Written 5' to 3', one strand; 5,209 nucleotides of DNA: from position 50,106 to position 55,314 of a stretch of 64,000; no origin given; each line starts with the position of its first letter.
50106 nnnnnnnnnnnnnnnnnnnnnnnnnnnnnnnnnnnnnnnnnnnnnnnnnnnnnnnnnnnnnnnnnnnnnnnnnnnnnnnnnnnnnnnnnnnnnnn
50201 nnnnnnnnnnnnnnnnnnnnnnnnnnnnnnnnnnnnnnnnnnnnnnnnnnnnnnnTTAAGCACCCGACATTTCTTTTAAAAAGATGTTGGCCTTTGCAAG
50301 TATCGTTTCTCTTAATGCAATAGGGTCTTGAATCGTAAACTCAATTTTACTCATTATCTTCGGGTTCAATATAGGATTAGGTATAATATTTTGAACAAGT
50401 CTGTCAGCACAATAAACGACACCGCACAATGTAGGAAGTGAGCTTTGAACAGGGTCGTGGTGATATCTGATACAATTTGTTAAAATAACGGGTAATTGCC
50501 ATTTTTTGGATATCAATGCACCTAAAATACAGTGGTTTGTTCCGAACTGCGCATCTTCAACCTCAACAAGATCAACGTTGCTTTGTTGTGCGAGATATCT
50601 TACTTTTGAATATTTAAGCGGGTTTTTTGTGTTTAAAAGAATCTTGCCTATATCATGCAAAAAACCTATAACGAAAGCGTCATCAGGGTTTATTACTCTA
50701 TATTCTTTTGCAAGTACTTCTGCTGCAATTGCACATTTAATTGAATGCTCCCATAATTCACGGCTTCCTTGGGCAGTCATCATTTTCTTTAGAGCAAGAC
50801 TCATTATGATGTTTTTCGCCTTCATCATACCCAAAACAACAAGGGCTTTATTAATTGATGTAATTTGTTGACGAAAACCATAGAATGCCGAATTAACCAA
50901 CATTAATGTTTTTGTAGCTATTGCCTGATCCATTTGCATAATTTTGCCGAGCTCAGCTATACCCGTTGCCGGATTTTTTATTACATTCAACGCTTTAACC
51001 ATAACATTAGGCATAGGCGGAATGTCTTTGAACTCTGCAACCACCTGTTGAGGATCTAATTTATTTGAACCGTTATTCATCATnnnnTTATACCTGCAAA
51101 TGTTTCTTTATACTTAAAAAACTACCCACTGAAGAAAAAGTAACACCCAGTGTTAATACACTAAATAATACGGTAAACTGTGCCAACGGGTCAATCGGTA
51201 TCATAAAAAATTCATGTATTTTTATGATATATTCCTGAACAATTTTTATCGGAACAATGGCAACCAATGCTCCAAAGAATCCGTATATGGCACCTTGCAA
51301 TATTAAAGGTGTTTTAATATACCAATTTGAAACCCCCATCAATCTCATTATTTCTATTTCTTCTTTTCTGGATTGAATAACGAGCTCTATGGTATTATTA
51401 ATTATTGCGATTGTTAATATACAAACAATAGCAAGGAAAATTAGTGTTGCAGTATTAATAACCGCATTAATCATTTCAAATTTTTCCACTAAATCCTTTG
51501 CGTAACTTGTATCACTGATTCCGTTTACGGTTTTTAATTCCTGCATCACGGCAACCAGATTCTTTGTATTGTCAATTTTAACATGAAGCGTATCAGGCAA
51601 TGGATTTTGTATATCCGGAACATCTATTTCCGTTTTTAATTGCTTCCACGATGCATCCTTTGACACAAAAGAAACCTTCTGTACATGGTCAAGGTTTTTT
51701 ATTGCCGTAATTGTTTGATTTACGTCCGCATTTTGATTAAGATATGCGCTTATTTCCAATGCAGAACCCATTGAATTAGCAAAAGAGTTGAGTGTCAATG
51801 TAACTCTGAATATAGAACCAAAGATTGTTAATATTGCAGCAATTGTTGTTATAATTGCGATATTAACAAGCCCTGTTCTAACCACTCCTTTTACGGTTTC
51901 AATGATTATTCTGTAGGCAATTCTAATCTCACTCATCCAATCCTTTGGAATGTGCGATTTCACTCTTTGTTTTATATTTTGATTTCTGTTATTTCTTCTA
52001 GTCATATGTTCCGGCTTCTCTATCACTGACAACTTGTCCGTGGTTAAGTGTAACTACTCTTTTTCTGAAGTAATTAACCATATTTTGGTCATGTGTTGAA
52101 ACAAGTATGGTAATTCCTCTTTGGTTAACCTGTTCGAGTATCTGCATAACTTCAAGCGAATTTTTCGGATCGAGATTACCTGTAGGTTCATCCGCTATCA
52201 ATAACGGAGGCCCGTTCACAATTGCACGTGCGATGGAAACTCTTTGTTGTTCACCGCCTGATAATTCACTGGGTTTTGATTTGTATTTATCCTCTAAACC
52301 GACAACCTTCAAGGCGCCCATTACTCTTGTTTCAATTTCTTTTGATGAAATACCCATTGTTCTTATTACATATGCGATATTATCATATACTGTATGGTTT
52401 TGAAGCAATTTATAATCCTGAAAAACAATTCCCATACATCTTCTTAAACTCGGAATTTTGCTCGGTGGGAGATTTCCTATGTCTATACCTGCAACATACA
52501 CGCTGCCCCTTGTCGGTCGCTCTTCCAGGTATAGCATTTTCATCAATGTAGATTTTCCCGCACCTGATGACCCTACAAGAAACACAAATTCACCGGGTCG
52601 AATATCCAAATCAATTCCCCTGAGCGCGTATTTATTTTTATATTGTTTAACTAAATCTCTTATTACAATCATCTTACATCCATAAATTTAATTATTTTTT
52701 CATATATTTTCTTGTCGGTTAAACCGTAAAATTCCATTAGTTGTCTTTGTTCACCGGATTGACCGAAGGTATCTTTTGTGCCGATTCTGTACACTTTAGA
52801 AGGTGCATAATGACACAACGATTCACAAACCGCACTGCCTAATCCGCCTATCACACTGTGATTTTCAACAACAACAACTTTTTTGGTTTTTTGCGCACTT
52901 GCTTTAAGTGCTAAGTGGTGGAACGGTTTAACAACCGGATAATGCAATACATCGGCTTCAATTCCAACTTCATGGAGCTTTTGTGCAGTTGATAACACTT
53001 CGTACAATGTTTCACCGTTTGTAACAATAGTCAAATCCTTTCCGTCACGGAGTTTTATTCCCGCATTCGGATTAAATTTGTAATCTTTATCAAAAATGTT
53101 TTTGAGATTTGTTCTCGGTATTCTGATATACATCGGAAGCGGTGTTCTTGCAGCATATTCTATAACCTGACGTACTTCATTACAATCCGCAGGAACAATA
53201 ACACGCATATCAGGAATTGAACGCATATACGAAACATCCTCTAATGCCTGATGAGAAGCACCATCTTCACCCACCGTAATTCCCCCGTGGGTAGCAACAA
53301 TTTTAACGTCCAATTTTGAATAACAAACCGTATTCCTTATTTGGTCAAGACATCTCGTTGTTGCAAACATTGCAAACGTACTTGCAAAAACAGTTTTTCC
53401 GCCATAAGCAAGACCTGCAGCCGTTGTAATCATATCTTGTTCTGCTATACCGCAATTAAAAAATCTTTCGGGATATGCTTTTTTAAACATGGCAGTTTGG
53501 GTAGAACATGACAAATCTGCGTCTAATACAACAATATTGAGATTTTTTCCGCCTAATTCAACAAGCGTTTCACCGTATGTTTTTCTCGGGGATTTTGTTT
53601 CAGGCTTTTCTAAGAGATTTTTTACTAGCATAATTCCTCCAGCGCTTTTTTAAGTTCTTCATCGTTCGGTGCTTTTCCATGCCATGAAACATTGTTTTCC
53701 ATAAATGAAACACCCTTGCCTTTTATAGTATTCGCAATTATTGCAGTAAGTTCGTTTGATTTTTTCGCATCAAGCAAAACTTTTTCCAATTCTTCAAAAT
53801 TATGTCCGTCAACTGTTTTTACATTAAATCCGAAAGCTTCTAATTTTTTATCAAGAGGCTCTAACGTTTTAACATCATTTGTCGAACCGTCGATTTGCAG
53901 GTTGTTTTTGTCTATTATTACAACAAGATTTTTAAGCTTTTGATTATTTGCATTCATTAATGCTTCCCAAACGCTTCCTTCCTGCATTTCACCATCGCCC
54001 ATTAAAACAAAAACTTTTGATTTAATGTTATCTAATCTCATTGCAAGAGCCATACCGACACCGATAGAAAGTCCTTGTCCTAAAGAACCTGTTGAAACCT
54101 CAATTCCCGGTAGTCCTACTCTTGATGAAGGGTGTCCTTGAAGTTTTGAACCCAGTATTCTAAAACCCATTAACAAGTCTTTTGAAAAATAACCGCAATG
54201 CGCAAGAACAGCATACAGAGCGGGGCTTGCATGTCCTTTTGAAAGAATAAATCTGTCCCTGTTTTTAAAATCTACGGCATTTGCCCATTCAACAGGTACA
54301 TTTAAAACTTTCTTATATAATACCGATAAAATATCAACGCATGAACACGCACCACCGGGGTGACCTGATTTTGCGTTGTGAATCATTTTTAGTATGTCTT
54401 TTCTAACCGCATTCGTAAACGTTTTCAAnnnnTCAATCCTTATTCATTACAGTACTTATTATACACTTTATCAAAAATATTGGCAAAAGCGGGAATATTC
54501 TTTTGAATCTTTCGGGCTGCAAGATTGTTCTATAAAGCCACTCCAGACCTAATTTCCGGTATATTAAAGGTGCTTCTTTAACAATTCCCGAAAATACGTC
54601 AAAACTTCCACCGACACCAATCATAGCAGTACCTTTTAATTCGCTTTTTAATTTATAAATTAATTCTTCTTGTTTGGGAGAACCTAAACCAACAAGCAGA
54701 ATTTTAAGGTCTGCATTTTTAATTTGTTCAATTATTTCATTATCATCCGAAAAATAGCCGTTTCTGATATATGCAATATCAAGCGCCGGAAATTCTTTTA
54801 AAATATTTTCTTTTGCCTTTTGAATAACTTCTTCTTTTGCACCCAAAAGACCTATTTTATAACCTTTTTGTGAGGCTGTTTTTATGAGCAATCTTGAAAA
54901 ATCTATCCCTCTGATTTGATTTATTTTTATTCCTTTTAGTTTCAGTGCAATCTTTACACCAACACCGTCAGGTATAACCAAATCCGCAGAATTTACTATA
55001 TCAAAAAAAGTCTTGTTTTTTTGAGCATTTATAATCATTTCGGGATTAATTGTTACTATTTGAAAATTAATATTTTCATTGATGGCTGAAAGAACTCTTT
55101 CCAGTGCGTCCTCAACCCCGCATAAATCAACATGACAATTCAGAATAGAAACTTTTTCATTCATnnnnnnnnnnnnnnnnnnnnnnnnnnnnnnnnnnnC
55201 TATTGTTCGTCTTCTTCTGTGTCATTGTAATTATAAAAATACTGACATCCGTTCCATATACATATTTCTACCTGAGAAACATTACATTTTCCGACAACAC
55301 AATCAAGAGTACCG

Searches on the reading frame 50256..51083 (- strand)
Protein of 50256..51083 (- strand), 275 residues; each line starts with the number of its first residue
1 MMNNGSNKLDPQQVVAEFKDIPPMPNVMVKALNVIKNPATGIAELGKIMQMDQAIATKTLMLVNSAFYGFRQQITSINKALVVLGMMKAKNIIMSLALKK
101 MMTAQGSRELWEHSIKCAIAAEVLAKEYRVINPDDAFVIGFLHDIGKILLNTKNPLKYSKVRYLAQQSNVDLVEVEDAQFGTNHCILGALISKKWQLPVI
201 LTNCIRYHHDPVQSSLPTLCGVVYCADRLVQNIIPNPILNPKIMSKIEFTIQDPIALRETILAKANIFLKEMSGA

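Call 68: search_protein_families(library=pfam, proteins=[window:50256-51083:-], max_evalue=0.00001)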
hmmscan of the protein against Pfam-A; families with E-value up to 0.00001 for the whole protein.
window:50256-51083:- (275 aa): 2 families
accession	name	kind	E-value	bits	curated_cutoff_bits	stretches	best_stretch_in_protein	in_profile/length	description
PF08668.18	HDOD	-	3e-53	180.7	22.9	1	21-211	1-196/196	HDOD domain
PF01966.28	HD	-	5.4e-10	40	22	1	111-229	2-113/116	HD domain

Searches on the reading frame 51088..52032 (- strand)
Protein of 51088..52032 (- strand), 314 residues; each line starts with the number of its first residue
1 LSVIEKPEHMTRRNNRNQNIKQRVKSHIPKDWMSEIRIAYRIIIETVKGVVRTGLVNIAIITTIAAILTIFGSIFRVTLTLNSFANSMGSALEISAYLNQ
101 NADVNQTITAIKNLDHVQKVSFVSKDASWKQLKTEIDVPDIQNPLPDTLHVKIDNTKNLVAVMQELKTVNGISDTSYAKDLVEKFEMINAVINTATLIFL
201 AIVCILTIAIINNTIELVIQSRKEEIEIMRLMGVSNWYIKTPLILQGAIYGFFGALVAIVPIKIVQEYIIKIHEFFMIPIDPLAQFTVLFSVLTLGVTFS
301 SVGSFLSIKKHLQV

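Call 68: search_protein_families(library=pfam, proteins=[window:51088-52032:-], max_evalue=0.00001)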
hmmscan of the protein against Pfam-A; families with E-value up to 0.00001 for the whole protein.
window:51088-52032:- (314 aa): 2 families
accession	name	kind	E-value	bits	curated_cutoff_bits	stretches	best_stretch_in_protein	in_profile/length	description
PF02687.27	FtsX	-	5.3e-13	49.5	25.5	1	198-310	2-114/120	FtsX-like permease C-terminal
PF18075.7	FtsX_ECD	-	1.2e-11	45.5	23.5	1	92-173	1-94/96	FtsX extracellular domain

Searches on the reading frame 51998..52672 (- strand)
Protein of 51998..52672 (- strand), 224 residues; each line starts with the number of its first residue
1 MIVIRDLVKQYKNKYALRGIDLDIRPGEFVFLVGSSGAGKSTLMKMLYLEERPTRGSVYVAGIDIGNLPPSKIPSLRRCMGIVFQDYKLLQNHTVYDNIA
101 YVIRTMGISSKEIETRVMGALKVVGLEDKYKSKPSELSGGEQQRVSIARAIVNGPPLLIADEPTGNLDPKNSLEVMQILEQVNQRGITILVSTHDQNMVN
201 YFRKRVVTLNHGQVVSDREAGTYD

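Call 68: search_protein_families(library=pfam, proteins=[window:51998-52672:-], max_evalue=0.00001)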
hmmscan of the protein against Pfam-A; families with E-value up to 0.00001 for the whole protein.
window:51998-52672:- (224 aa): 3 families
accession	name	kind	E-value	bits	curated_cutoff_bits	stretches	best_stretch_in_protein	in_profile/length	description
PF00005.33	ABC_tran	-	3e-36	125.5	25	1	17-164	1-136/137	ABC transporter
PF02463.25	SMC_N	-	1.9e-08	34.4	40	0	99-205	123-208/220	RecF/RecN/SMC N terminal domain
PF13304.12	AAA_21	-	6.6e-08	33.4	27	0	154-199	259-303/304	AAA domain, putative AbiEii toxin, Type IV TA system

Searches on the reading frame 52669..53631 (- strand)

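Call 68: search_protein_families(library=pfam, proteins=[window:52669-53631:-], max_evalue=0.00001)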
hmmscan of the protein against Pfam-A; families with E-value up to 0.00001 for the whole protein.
window:52669-53631:- (320 aa): 3 families
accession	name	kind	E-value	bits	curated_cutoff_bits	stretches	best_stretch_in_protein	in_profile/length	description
PF02779.29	Transket_pyr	-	6.1e-45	153.4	27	1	16-177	6-173/174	Transketolase, pyrimidine binding domain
PF02780.25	Transketolase_C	-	1.3e-26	93.4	25.9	1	193-309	5-124/124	Transketolase, C-terminal domain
PF22613.1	Transketolase_C_1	-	1.6e-06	28.7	27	1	196-305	10-113/113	Transketolase-like TK C-terminal domain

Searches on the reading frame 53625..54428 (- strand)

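Call 68: search_protein_families(library=pfam, proteins=[window:53625-54428:-], max_evalue=0.00001)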
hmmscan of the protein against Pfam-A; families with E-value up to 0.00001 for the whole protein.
window:53625-54428:- (267 aa): 4 families
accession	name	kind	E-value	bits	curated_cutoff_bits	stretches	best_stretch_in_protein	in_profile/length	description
PF00456.26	Transketolase_N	-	1.4e-51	176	22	1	4-263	5-272/334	Transketolase, thiamine diphosphate binding domain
PF13292.11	DXP_synthase_N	-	1.4e-12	47.9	21.2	1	113-180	110-176/274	1-deoxy-D-xylulose-5-phosphate synthase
PF02775.26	TPP_enzyme_C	-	2.2e-06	28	21.9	0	113-230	27-149/151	Thiamine pyrophosphate enzyme, C-terminal TPP binding domain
PF00676.26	E1_dh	-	8e-06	25.5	22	0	114-216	101-202/300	Dehydrogenase E1 component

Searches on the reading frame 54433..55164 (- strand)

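Call 68: search_protein_families(library=pfam, proteins=[window:54433-55164:-], max_evalue=0.00001)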
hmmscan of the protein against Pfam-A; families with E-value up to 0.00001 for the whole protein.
window:54433-55164:- (243 aa): 1 family
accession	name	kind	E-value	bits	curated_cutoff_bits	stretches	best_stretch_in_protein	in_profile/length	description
PF03808.19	Glyco_tran_WecG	-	1.4e-53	181.6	27.4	1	60-223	1-167/168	Glycosyl transferase WecG/TagA/CpsF family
